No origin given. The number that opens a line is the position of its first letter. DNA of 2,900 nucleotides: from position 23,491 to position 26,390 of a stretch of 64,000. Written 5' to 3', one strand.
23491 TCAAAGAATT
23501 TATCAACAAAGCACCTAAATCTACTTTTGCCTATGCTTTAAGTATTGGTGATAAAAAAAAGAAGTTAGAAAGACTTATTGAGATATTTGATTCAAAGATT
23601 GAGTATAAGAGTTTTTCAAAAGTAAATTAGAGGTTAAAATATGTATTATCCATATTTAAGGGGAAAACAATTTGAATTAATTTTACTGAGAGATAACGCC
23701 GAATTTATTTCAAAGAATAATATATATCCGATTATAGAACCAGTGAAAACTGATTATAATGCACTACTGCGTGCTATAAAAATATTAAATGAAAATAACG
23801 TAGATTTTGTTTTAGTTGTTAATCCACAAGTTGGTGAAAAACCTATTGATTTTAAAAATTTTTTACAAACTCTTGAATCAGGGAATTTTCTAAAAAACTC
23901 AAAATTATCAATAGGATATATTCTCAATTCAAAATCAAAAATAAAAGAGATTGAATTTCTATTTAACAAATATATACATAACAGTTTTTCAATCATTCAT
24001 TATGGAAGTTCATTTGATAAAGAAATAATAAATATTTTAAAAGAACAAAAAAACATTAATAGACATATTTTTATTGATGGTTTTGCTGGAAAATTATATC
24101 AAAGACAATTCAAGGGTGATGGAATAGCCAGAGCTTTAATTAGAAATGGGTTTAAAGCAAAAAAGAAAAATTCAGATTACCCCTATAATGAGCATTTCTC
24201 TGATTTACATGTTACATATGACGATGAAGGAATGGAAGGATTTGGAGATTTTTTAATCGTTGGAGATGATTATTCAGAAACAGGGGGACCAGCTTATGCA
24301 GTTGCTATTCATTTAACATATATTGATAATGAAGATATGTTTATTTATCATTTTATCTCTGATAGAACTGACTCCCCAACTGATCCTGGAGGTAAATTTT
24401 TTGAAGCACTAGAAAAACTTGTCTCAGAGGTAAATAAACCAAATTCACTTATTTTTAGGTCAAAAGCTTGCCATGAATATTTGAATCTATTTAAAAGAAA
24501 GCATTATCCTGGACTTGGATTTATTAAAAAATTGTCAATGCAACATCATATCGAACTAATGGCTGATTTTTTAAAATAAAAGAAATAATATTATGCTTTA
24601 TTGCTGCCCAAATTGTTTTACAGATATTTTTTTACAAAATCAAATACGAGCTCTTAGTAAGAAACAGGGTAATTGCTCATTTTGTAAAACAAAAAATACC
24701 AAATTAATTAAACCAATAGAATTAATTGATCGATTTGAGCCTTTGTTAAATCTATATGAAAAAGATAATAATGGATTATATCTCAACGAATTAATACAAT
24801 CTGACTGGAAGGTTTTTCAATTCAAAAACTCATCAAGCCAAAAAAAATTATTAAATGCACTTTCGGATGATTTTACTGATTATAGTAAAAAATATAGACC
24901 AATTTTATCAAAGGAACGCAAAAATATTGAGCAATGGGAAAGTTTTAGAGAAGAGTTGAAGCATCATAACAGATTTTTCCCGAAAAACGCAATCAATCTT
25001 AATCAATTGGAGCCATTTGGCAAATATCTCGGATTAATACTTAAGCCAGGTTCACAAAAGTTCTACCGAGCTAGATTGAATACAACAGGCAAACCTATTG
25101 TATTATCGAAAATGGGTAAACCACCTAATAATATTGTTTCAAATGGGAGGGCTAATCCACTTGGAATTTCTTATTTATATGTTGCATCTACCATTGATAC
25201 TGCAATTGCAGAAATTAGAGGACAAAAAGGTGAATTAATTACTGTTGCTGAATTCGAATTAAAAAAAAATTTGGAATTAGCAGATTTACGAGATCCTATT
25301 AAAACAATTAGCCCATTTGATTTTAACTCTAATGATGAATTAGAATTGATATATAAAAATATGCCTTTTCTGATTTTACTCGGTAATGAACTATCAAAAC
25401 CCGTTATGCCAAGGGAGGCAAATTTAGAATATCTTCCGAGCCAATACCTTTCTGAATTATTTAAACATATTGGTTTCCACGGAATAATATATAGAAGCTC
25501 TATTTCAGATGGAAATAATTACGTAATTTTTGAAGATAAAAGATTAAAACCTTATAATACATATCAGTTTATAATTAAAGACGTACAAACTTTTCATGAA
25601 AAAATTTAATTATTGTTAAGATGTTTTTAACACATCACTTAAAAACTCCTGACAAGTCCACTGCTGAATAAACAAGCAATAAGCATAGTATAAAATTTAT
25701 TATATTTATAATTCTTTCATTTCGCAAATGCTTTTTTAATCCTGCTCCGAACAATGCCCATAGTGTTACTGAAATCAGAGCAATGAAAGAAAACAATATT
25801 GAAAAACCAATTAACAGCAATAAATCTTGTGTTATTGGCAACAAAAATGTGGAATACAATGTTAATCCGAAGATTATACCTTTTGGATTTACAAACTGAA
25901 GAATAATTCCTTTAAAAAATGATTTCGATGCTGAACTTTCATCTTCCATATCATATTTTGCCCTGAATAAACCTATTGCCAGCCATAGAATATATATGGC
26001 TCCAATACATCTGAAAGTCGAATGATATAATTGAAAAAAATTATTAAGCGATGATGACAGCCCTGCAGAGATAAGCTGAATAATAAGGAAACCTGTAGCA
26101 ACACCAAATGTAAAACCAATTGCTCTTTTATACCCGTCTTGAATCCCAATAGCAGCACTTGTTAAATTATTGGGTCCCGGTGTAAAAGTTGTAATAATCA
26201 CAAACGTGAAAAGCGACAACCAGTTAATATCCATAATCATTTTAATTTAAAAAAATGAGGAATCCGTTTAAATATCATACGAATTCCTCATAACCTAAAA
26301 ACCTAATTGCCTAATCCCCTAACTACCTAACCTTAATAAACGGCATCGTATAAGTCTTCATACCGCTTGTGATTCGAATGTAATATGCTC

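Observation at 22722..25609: Compact AT-rich three-gene module: PD-(D/E)xK-like (sce7726-like) + sce7725-like + zinc-ribbon-RES effector; candidate anti-phage defence system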

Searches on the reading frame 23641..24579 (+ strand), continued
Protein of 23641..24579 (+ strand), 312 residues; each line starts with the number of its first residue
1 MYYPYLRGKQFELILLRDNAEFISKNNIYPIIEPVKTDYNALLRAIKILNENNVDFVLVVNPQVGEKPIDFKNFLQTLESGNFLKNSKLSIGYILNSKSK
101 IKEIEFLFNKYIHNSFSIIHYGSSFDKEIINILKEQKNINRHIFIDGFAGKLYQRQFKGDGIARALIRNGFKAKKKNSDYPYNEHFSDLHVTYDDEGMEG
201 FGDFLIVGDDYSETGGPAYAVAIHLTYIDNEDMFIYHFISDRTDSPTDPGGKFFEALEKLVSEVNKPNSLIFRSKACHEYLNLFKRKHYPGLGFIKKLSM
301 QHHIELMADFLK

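Call 87: get_annotated_region(hit=H52, flank=4000)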
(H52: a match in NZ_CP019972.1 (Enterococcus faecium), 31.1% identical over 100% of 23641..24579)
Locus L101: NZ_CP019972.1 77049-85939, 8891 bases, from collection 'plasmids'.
description: Enterococcus faecium isolate 2014-VREF-114 plasmid p114-2
organism: Enterococcus faecium (NCBI taxid 1352)
taxonomy: Bacteria; Bacillota; Bacilli; Lactobacillales; Enterococcaceae; Enterococcus; Enterococcus faecium
host: -; source: Homo sapiens,rectal swab; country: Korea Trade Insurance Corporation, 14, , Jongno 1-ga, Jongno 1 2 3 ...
typing (MOB-suite, as given by PLSDB): conjugative; replicon rep_cluster_150; relaxase MOBP; mating-pair formation MPF_T
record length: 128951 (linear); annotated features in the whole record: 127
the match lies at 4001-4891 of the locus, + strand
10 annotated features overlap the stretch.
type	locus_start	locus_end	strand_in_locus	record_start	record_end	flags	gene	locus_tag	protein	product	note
CDS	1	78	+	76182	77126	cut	-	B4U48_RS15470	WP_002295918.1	dihydroorotate oxidase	GO:0006221 - pyrimidine nucleotide biosynthetic process [Evidence IEA]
CDS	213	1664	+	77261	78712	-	-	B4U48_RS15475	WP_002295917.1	amidase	-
CDS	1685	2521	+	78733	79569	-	-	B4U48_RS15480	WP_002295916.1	transporter substrate-binding domain-containing protein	-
CDS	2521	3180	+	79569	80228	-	-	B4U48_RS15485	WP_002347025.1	amino acid ABC transporter permease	GO:0006865 - amino acid transport [Evidence IEA]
CDS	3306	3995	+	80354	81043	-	-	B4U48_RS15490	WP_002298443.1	hypothetical protein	-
CDS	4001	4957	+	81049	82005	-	-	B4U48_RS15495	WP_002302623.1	sce7725 family protein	-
CDS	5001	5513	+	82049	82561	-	-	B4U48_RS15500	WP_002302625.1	GNAT family N-acetyltransferase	-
CDS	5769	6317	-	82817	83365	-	-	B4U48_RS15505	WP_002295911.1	AAA family ATPase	-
CDS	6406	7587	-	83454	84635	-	-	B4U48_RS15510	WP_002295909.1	nucleoside transporter C-terminal domain-containing protein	-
CDS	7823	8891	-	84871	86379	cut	-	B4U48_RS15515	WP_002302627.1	DUF1846 domain-containing protein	-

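Call 88: get_annotated_region(hit=H53, flank=4000)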
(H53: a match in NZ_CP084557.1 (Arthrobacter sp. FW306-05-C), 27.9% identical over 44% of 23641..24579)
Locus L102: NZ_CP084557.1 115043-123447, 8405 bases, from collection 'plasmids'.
description: Arthrobacter sp. FW306-05-C plasmid unnamed1
organism: Arthrobacter sp. FW306-05-C (NCBI taxid 2879620)
taxonomy: Bacteria; Actinomycetota; Actinomycetes; Micrococcales; Micrococcaceae; Arthrobacter; Arthrobacter sp. FW306-05-C
host: -; source: isolate,terrestrial sediment; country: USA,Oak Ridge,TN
typing (MOB-suite, as given by PLSDB): conjugative; replicon rep_cluster_1547; relaxase MOBP; mating-pair formation MPF_T
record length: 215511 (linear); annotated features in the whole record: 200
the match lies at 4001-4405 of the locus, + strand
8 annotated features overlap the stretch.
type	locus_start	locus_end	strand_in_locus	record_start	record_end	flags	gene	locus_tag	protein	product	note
CDS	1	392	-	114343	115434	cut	-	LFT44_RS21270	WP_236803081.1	tyrosine-type recombinase/integrase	GO:0015074 - DNA integration [Evidence IEA]; GO:0006310 - DNA recombination [Evidence IEA]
CDS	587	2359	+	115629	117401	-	-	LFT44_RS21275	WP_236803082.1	type IV secretory system conjugative DNA transfer family protein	-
CDS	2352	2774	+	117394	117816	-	-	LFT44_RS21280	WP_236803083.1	DUF4913 domain-containing protein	-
CDS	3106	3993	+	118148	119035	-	-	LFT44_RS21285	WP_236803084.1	sce7726 family protein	-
CDS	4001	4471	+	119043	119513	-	-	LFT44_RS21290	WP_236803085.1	sce7725 family protein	-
CDS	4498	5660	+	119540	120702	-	-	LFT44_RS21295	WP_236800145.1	IS3 family transposase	-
CDS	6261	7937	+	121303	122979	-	istA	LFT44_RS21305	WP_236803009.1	IS21 family transposase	-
CDS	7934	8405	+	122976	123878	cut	istB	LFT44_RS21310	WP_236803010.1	IS21-like element helper ATPase IstB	-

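Call 89: get_annotated_region(hit=H55, flank=5000)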
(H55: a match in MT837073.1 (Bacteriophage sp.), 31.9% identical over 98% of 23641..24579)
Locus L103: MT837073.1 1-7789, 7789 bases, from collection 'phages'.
description: UNVERIFIED: Bacteriophage sp. clone scaffold_3816 genomic sequence.
organism: Bacteriophage sp. (NCBI taxid 38018)
taxonomy: Viruses
host: -; source: human fecal samples; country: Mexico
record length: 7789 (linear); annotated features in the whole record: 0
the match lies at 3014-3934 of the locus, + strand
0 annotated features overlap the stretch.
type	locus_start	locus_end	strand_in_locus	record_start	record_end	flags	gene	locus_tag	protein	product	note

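Call 90: get_annotated_region(hit=H56, flank=8000)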
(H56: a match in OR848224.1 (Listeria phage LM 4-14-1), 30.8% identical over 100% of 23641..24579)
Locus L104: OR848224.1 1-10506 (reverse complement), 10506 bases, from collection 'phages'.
description: UNVERIFIED_ORG: Listeria phage LM 4-14-1 clone NODE_127_length_10506_cov_3.871129 genomic sequence.
organism: Listeria phage LM 4-14-1 (NCBI taxid 3113836)
taxonomy: Viruses
host: Listeria monocytogenes; source: wastewater; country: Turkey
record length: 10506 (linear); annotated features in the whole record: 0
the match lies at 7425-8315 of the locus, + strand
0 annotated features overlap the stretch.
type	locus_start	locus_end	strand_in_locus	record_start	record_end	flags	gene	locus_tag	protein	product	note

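Call 92: search_protein_families(library=ncbifam, proteins=[L101:3108-3995:+, L101:3992-4957:+, L101:5001-5513:+], max_evalue=0.01)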
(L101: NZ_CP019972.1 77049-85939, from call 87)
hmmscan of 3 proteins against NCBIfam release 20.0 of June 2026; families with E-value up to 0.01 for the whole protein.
L101:3108-3995:+ (295 aa): 0 families

L101:3992-4957:+ (321 aa): 1 family
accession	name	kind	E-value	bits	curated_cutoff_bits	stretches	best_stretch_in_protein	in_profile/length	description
NF033831.1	sce7725_fam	subfamily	3.1e-101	339.2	60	1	5-300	1-312/312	sce7725 family protein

L101:5001-5513:+ (170 aa): 3 families
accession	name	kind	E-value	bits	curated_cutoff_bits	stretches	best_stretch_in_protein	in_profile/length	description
TIGR02406.1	ectoine_EctA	equivalog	0.00019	21.5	120.6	1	47-136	23-112/157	diaminobutyrate acetyltransferase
NF040503.1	resist_ArsN1a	equivalog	0.0017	18.1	170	1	92-153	78-139/159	arsinothricin resistance N-acetyltransferase ArsN1 family A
NF000358.1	sat2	exception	0.0023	17.8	360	1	90-156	83-149/174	streptothricin N-acetyltransferase Sat2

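Call 99: search_protein_families(library=pfam, alignment_id=A8, max_evalue=10)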
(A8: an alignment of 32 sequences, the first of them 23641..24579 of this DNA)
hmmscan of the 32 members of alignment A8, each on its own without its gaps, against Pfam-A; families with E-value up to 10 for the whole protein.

A. member 1, window:23641-24579:+ (312 aa): 2 families
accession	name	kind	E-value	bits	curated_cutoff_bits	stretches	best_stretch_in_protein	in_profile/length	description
PF12138.14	Spherulin4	-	0.041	13.9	30.2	1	34-98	10-73/239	Spherulation-specific family 4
PF02126.24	PTE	-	0.12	12.3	22.4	1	30-116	157-242/298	Phosphotriesterase family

B. families by the number of members that match (of 32 scanned): 23 families
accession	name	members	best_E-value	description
PF05459.17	Herpes_UL69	2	0.0023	Herpesvirus transcriptional regulator family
PF12138.14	Spherulin4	2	0.041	Spherulation-specific family 4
PF03026.21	CM1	2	0.14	Influenza C virus M1 protein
PF05347.21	Complex1_LYR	2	0.23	Complex 1 protein (LYR family)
PF25214.1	HVO_B0008_N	1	0.00086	HVO_B0008 N-terminal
PF02633.19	Creatininase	1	0.0032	Creatinine amidohydrolase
PF24486.1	DUF7583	1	0.013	Domain of unknown function (DUF7583)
PF01261.30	AP_endonuc_2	1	0.014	Xylose isomerase-like TIM barrel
PF12194.14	Ste5_C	1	0.028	Protein kinase Fus3-binding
PF12950.13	TaqI_C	1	0.032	TaqI-like C-terminal specificity domain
PF05368.20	NmrA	1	0.034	NmrA-like family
PF06684.16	AA_synth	1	0.049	Amino acid synthesis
PF24338.1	DUF7506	1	0.05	Domain of unknown function (DUF7506)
PF05161.18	MOFRL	1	0.065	MOFRL family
PF01012.27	ETF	1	0.075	Electron transfer flavoprotein domain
PF14350.11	Beta_protein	1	0.19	Beta protein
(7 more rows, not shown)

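Call 112: fold_search(model_id=the predicted structure, library=viral)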
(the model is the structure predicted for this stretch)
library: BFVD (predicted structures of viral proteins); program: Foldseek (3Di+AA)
matches with E <= 10: 698; with E <= 0.001: 1
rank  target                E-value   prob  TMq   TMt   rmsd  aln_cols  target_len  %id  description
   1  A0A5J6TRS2            1.1e-05  1.00  0.40  0.35  12.4       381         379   12  Uncharacterized protein [Gordonia phage Powerball]
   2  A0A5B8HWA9            1.6e-03  1.00  0.36  0.38   5.6       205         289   14  Uncharacterized protein [Mimiviridae sp. ChoanoV1]
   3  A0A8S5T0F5            1.2e-02  0.80  0.33  0.37  12.8       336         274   13  4Fe-4S single cluster domain protein [Myoviridae sp. ctWb16]
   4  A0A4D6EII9            1.7e-02  0.90  0.31  0.24   9.1       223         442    7  Metallo-dependent hydrolase domain containing protein [Pandoravirus celtis]
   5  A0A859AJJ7            1.7e-02  0.16  0.17  0.17  21.4       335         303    9  (no name in the UniProt tables at hand)
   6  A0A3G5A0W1            2.0e-02  0.44  0.23  0.17  11.0       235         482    8  Leucine-rich repeat protein [Harvfovirus sp.]
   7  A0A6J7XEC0            2.8e-02  0.63  0.37  0.24  12.2       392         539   11  Uncharacterized protein [uncultured Caudovirales phage]
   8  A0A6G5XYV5            3.0e-02  0.35  0.30  0.26  17.0       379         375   12  (no name in the UniProt tables at hand)
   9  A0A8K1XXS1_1          3.2e-02  0.10  0.16  0.06  23.8       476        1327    8  (no name in the UniProt tables at hand)
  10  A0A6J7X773            4.2e-02  0.20  0.14  0.15  14.9       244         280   12  Uncharacterized protein [uncultured Caudovirales phage]
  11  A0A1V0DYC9            4.5e-02  0.57  0.30  0.24   7.5       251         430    9  Queuosine tRNA-ribosyltransferase [Dinoroseobacter phage vB_DshS-R5C]
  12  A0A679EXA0            4.5e-02  0.13  0.15  0.09  19.4       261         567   10  (no name in the UniProt tables at hand)
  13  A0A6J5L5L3            4.8e-02  0.54  0.34  0.24  14.1       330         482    8  Uncharacterized protein [uncultured Caudovirales phage]
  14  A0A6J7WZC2            4.8e-02  0.14  0.16  0.20  26.1       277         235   11  Uncharacterized protein [uncultured Caudovirales phage]
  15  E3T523                5.7e-02  0.11  0.12  0.12  17.1       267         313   10  Uncharacterized protein [Cafeteria roenbergensis virus (strain BV-PW1)]
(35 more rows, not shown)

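Call 119: search_protein_representatives(alignment_id=A1)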
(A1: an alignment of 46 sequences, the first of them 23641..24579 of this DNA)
Query: 46 sequences, 316 profile positions. Proteins with E-value up to 0.001 (for the whole library): 1379; up to 1e-10: 1022; up to 1e-30: 620. The best 150 are listed.
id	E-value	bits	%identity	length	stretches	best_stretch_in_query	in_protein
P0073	2.5e-174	595.3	-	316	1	1-315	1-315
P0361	1.1e-107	376.3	-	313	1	1-313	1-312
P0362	2.8e-104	365.2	-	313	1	1-313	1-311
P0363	5.5e-102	357.6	-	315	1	1-310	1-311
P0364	5.2e-101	354.4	-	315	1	1-314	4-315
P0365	1.7e-98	346.1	-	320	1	1-313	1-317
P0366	2.2e-98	345.8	-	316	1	1-314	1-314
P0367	7.6e-98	344.0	-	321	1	1-312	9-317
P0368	4.8e-96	338.1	-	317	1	1-313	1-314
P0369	9.0e-96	337.2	-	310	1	1-313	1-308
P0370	1.1e-94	333.6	-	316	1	1-313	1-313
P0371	1.3e-93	330.1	-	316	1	1-312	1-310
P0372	1.4e-93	330.1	-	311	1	1-312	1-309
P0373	7.2e-93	327.7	-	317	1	1-313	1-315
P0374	6.6e-91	321.2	-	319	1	2-315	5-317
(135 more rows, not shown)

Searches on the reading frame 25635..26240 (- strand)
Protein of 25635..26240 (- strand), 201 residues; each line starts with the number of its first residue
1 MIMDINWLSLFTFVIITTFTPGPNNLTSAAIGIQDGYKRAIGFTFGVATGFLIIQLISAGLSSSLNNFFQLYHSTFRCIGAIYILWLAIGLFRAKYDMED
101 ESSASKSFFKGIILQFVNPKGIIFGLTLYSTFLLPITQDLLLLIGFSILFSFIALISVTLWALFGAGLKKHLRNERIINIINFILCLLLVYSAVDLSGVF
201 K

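Call 3: search_protein_families(library=pfam, proteins=[window:25635-26240:-], max_evalue=0.1)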
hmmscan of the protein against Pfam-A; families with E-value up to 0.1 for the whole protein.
window:25635-26240:- (201 aa): 2 families
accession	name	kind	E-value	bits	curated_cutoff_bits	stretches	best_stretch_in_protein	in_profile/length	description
PF01810.24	LysE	-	7e-18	65.3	25.6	1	16-196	2-189/193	LysE type translocator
PF02674.22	Colicin_V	-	0.085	13.3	29.3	0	38-64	95-121/144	Colicin V production protein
